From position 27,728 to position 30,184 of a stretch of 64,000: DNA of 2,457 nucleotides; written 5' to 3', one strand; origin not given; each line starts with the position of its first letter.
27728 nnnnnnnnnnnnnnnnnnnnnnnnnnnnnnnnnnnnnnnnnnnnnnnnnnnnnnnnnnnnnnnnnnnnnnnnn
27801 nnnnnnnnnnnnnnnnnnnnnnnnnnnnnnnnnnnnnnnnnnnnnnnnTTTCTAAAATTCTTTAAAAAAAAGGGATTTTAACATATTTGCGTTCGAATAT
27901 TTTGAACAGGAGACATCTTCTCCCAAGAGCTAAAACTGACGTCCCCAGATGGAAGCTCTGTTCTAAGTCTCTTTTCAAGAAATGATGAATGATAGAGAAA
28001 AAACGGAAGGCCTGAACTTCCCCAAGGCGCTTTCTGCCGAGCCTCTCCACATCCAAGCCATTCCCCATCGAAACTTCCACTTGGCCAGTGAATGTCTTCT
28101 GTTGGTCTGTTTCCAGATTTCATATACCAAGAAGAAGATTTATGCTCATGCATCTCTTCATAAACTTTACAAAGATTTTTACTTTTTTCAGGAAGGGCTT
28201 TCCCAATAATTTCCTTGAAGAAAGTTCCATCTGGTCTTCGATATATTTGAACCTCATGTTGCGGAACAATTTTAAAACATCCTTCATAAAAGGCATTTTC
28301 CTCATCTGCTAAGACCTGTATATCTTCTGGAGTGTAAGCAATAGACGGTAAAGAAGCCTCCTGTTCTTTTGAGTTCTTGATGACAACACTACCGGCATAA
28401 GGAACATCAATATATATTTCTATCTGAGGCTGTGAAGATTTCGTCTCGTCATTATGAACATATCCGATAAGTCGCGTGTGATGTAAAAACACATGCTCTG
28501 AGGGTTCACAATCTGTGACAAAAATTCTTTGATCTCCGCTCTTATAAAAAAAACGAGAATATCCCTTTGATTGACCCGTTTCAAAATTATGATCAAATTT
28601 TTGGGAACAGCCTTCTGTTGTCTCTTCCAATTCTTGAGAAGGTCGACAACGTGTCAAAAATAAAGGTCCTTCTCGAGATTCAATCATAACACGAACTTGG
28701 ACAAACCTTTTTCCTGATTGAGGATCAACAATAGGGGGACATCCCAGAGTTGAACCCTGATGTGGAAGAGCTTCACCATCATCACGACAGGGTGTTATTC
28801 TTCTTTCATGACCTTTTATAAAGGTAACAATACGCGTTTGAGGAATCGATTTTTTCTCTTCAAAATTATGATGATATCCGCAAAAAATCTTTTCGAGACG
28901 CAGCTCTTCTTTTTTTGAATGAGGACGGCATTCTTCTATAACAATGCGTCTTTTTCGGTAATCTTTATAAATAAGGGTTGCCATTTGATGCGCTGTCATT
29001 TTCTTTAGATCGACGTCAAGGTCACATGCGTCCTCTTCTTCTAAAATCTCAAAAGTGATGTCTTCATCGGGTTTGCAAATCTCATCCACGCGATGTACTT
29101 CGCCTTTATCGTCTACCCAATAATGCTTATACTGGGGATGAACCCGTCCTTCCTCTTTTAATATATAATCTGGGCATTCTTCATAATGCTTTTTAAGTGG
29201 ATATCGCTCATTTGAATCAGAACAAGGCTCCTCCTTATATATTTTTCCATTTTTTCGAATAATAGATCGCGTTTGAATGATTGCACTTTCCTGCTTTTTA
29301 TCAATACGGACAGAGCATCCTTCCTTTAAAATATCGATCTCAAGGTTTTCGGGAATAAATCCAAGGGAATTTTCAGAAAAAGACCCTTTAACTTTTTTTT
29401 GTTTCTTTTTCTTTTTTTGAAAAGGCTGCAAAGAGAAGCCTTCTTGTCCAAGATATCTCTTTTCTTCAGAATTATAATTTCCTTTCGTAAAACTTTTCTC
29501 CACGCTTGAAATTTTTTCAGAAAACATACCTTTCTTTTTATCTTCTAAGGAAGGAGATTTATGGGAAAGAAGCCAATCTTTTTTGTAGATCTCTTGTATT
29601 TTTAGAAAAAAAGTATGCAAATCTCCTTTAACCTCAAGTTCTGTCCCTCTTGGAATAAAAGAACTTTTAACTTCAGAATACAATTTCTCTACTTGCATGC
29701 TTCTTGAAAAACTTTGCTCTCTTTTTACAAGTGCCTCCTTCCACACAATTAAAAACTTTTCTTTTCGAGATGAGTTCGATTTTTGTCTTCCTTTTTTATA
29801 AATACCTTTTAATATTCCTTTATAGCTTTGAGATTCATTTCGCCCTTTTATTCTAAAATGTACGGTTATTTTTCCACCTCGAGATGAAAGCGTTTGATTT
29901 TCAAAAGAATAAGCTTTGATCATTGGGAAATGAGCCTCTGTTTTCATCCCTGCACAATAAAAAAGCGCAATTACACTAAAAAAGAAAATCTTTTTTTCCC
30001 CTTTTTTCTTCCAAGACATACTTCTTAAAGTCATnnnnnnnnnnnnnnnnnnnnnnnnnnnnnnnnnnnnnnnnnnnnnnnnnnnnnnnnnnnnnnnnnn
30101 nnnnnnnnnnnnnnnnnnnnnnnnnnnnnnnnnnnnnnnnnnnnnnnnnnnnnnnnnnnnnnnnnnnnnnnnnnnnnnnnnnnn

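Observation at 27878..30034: Novel 718-aa secreted cysteine/lysine-rich protein inserted between virB10 and virB11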

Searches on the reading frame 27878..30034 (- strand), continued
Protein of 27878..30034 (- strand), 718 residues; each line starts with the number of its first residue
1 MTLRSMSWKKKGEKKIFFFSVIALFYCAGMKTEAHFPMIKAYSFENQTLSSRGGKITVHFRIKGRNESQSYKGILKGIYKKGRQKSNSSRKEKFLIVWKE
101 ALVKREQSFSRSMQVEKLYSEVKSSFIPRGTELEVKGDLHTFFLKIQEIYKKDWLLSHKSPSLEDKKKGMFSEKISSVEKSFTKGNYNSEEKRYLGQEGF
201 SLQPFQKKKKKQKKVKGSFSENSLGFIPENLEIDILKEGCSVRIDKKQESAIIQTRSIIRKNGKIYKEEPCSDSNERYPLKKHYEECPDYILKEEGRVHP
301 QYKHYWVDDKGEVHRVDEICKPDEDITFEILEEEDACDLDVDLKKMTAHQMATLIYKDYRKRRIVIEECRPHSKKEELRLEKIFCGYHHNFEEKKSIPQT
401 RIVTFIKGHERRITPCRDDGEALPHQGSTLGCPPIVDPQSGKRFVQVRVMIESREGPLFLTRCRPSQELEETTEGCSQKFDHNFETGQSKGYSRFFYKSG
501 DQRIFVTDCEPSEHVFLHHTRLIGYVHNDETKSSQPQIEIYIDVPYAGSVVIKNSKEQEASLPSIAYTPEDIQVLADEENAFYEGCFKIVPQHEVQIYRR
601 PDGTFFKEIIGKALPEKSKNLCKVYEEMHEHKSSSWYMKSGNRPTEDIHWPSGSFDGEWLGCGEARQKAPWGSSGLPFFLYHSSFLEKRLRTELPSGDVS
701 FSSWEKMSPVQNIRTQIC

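Call 89: fold_search(model_id=the predicted structure, library=pdb)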
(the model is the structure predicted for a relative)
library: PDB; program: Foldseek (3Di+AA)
matches with E <= 10: 409; with E <= 0.001: 0
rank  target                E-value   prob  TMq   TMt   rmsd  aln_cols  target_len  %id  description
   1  6sj7_B                1.9e-03  0.14  0.06  0.05  37.4       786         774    8  Structure of the human DDB1-DDA1-DCAF15 E3 ubiquitin ligase bound to RBM39 and Indisulam (released 2019-12-18)
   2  5grs_A                3.1e-03  0.30  0.07  0.11  25.1       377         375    8  Complex structure of the fission yeast SREBP-SCAP binding domains (released 2016-12-14)
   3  8dey_B                3.7e-03  0.12  0.06  0.06  33.9       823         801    8  Ternary complex structure of Cereblon-DDB1 bound to IKZF2(ZF2,3) and the molecular glue DKY709 (released 2023-03-08)
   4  5zya_A                4.5e-03  0.11  0.06  0.04  39.2       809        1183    8  SF3b spliceosomal complex bound to E7107 (released 2018-06-20)
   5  6eoo_A                4.7e-03  0.11  0.06  0.06  30.2       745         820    8  DPP8 - Apo, space group 20 (released 2018-02-07)
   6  6urg_A                5.2e-03  0.11  0.06  0.04  37.3       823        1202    8  Cryo-EM structure of human CPSF160-WDR33-CPSF30-CPSF100 PIM complex (released 2019-11-27)
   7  9zxm                  7.9e-03  0.10  0.06  0.06  38.4       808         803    8  DDB1 delta with compound 6 (released 2026-04-08)
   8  9oz1_A                9.0e-03  0.15  0.09  0.09  42.6       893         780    7  Cryo-EM structure of chicken ROS1 in apo-state. Cryo-EM refinement is focused on the "leg" region of chicken ROS1. (released 2026-02-25)
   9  5fqd_A                9.9e-03  0.09  0.06  0.06  35.1       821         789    9  Structural basis of Lenalidomide induced CK1a degradation by the crl4crbn ubiquitin ligase (released 2016-02-24)
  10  9dwv_A                1.1e-02  0.10  0.06  0.06  38.4       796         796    8  Ternary complex of CRBN-DDB1-PPIL4 RRM domain with FPFT-2216 (released 2025-08-06)
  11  9os2_A                1.4e-02  0.09  0.06  0.06  35.9       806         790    8  Cryo-EM structure of the DDB1/CRBN-MRT-5702-G3BP2 ternary complex (released 2026-01-28)
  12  9tdu_B                1.4e-02  0.07  0.05  0.06  41.5       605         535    8  Structure of Fructofuranosidase from Purpureocilum lilacinum (released 2026-02-11)
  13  6bm0_A                1.5e-02  0.07  0.07  0.05  36.3      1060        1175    8  Cryo-EM structure of human CPSF-160-WDR33 complex at 3.8 A resolution (released 2017-11-22)
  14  4l7d_C                1.7e-02  0.15  0.05  0.10  31.8       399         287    8  Structure of keap1 kelch domain with (1S,2R)-2-{[(1S)-5-methyl-1-[(1-oxo-1,3-dihydro-2H-isoindol-2-yl)methyl]-3,4-dihy (released 2014-02-19)
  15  9a1m_O                1.7e-02  0.12  0.06  0.09  36.3       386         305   10  Integrative model of the nuclear pore complex from Schizosaccharomyces pombe (released 2021-11-12)
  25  8ghn_B                3.6e-02  0.07  0.06  0.06  39.3       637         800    8  Composite model of the yeast Hir Complex with Asf1/H3/H4 (released 2024-07-17)
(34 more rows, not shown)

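Call 91: get_annotated_region(hit=H15, flank=6000)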
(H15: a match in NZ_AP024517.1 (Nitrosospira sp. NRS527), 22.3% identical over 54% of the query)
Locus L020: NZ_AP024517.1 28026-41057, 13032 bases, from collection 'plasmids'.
description: Nitrosospira sp. NRS527 plasmid pNRS527-2, complete sequence
organism: Nitrosospira sp. NRS527 (NCBI taxid 155925)
taxonomy: Bacteria; Pseudomonadota; Betaproteobacteria; Nitrosomonadales; Nitrosomonadaceae; Nitrosospira; Nitrosospira sp. NRS527
host: -; source: Oryza sativa; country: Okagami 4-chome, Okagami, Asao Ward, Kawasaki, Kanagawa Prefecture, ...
typing (MOB-suite, as given by PLSDB): non-mobilizable
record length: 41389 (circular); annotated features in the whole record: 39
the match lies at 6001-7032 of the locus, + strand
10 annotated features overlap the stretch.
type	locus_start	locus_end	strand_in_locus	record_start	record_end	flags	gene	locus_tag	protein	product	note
CDS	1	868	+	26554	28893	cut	-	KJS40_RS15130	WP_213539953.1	hypothetical protein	-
CDS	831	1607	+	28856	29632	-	-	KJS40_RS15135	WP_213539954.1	type IV secretion system protein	-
CDS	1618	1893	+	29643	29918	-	-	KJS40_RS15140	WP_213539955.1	hypothetical protein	-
CDS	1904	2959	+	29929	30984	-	-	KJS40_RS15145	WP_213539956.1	type IV secretion system protein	GO:0030255 - protein secretion by the type IV secretion system [Evidence IEA]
CDS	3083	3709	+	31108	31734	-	-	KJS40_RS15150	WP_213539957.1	type IV secretion system protein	-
CDS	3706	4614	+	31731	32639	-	-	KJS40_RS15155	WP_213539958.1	TrbG/VirB9 family P-type conjugative transfer protein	-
CDS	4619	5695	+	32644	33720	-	-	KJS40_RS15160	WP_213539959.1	TrbI/VirB10 family protein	-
CDS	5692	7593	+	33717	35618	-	-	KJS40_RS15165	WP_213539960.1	hypothetical protein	-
CDS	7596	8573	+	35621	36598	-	-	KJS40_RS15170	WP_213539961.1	ATPase, T2SS/T4P/T4SS family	-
CDS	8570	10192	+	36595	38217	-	-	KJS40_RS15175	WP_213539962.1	type IV secretory system conjugative DNA transfer family protein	-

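Call 92: get_annotated_region(hit=H16, flank=6000)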
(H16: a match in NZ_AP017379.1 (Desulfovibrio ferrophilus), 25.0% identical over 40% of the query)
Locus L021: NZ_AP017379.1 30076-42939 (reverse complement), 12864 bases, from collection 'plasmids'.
description: Desulfovibrio ferrophilus strain IS5 plasmid pDFE, complete sequence
organism: Desulfovibrio ferrophilus (NCBI taxid 241368)
taxonomy: Bacteria; Thermodesulfobacteriota; Desulfovibrionia; Desulfovibrionales; Desulfovibrionaceae; Desulfovibrio; Desulfovibrio ferrophilus
host: -; source: -; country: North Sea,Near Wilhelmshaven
typing (MOB-suite, as given by PLSDB): mobilizable; relaxase MOBP
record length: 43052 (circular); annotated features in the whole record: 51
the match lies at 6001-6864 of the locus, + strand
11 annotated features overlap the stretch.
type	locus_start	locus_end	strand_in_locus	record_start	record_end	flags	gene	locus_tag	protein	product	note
CDS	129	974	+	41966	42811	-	-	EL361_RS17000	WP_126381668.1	type IV secretion system protein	-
CDS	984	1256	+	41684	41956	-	-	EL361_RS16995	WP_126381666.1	hypothetical protein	-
CDS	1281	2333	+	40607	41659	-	-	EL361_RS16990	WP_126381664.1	type IV secretion system protein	GO:0030255 - protein secretion by the type IV secretion system [Evidence IEA]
CDS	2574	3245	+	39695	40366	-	-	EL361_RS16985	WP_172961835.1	type IV secretion system protein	-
CDS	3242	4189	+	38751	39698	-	-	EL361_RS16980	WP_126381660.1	TrbG/VirB9 family P-type conjugative transfer protein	-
CDS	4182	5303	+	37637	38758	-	-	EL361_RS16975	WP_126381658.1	TrbI/VirB10 family protein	-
CDS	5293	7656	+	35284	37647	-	-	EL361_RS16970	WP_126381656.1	hypothetical protein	-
CDS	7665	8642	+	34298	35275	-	-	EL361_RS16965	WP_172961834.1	ATPase, T2SS/T4P/T4SS family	-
CDS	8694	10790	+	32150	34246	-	-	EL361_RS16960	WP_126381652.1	type IV secretory system conjugative DNA transfer family protein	-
CDS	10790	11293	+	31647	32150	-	-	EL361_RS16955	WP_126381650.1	lytic transglycosylase domain-containing protein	-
CDS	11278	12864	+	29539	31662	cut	-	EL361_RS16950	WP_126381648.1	type IA DNA topoisomerase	GO:0006265 - DNA topological change [Evidence IEA]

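Call 93: get_annotated_region(hit=H17, flank=6000)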
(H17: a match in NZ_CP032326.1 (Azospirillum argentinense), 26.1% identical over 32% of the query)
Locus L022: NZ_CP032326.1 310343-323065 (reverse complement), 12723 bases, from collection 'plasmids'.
description: Azospirillum argentinense strain MTCC4035 plasmid p5, complete sequence
organism: Azospirillum argentinense (NCBI taxid 2970906)
taxonomy: Bacteria; Pseudomonadota; Alphaproteobacteria; Rhodospirillales; Azospirillaceae; Azospirillum; Azospirillum argentinense
host: -; source: soil sample,Agricultural field; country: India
typing (MOB-suite, as given by PLSDB): conjugative; relaxase MOBP,MOBQ; mating-pair formation MPF_T
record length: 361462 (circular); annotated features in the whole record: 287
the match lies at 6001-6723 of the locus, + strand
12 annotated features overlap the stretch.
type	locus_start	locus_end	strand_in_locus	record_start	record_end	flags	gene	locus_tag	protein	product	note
CDS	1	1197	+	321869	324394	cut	-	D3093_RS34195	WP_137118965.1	hypothetical protein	-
CDS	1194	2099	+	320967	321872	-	-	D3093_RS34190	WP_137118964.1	hypothetical protein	-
CDS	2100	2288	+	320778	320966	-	-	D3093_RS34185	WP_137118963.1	hypothetical protein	-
CDS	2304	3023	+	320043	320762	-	-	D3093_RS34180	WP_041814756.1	VirB8/TrbF family protein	-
CDS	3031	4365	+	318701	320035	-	-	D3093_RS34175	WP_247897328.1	TrbG/VirB9 family P-type conjugative transfer protein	-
CDS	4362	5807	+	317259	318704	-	-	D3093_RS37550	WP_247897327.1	TrbI/VirB10 family protein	-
CDS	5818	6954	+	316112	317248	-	-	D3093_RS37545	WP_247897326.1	hypothetical protein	-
CDS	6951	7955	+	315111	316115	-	-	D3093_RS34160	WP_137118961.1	ATPase, T2SS/T4P/T4SS family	-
CDS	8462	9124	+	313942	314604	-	-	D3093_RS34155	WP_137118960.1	recombinase family protein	GO:0006310 - DNA recombination [Evidence IEA]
CDS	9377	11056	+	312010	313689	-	-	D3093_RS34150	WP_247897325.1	DUF262 domain-containing protein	-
CDS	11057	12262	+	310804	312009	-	-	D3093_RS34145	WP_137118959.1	type II toxin-antitoxin system HipA family toxin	-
CDS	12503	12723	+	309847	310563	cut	-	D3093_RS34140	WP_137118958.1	hypothetical protein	-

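Call 103: find_encoding_contigs(protein=P0010, flank=8000, max_places=2)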
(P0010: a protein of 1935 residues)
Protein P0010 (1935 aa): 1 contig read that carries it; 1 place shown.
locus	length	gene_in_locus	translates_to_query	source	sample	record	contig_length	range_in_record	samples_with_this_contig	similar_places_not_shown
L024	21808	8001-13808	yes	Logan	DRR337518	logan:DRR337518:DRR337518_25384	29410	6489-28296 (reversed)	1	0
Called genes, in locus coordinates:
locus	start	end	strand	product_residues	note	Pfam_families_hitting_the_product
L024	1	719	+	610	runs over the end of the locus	?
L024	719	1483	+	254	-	-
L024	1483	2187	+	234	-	-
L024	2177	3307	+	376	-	-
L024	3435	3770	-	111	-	PF01381:HTH_3, PF13560:HTH_31 (weak)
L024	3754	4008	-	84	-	PF05016:ParE_toxin (weak)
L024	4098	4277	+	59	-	-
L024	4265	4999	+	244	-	PF04335:VirB8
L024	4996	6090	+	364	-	PF03524:CagX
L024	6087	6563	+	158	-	-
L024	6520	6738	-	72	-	-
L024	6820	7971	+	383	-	PF03743:TrbI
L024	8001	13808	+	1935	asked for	-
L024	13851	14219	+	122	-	PF00436:SSB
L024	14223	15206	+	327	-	PF00437:T2SSE, PF27713:UCP018868 (weak)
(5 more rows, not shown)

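Call 104: find_encoding_contigs(protein=P0018, flank=8000, max_places=2)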
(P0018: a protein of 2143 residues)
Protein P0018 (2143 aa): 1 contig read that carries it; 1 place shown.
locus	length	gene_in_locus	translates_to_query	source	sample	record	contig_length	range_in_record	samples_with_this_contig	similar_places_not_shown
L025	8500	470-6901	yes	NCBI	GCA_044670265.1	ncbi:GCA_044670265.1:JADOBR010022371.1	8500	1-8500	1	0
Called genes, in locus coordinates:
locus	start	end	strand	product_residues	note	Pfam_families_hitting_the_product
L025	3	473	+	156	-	?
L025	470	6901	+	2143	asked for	-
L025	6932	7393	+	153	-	PF00436:SSB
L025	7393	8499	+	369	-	?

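Call 105: find_encoding_contigs(protein=P0056, flank=8000, max_places=2)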
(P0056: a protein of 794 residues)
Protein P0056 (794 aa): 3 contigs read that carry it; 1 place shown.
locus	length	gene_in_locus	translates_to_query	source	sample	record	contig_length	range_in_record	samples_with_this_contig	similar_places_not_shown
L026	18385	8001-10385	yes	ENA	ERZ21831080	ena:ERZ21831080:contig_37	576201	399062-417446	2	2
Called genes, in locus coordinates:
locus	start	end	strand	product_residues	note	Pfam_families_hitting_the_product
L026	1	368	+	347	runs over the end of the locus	-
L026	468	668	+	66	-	-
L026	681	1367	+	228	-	-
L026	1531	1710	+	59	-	PF04325:DUF465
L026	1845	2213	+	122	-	-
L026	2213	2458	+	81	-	-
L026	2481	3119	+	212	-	-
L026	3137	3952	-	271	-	-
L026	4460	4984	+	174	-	-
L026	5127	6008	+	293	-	-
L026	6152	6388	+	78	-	-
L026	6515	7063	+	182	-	-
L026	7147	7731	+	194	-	-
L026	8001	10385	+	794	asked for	PF07202:Tcp10_C (faint)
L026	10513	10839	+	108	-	-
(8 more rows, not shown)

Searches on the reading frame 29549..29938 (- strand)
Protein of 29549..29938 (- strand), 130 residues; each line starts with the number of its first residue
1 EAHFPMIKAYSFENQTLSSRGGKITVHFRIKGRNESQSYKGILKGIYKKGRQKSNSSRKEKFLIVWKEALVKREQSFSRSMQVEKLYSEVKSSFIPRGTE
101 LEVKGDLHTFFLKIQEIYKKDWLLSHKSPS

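Call 84: search_protein_families(library=pfam, alignment_id=A6, max_evalue=10)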
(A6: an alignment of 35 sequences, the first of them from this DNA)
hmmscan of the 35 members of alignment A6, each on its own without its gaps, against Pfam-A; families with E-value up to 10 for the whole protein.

A. member 1, seq(130 aa): 0 families

B. families by the number of members that match (of 35 scanned): 13 families
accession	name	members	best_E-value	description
PF22757.1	GeBP-like_C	2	0.018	Glabrous-enhancer-binding protein-like family, C-terminal domain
PF22950.1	DUF7026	1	0.0037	Domain of unknown function (DUF7026)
PF03990.20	DUF348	1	0.0079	G5-linked-Ubiquitin-like domain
PF23425.1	DUF7113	1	0.0093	Family of unknown function (DUF7113)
PF21453.2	NCAP_ISAV_hel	1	0.015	Infectious salmon anemia virus nucleoprotein, helical bundle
PF13880.12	Acetyltransf_13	1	0.033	ESCO1/2 acetyl-transferase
PF01191.24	RNA_pol_Rpb5_C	1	0.039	RNA polymerase Rpb5, C-terminal domain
PF16518.11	GrlR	1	0.043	T3SS negative regulator,GrlR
PF20780.2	TssR_M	1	0.05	TssR second domain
PF21394.3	Beta-ketacyl_N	1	0.061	Beta-ketoacyl synthase-like, N-terminal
PF00717.28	Peptidase_S24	1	0.099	Peptidase S24-like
PF18118.7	PRC2_HTH_1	1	0.1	Polycomb repressive complex 2 tri-helical domain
PF24188.1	DUF7416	1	0.12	Family of unknown function (DUF7416)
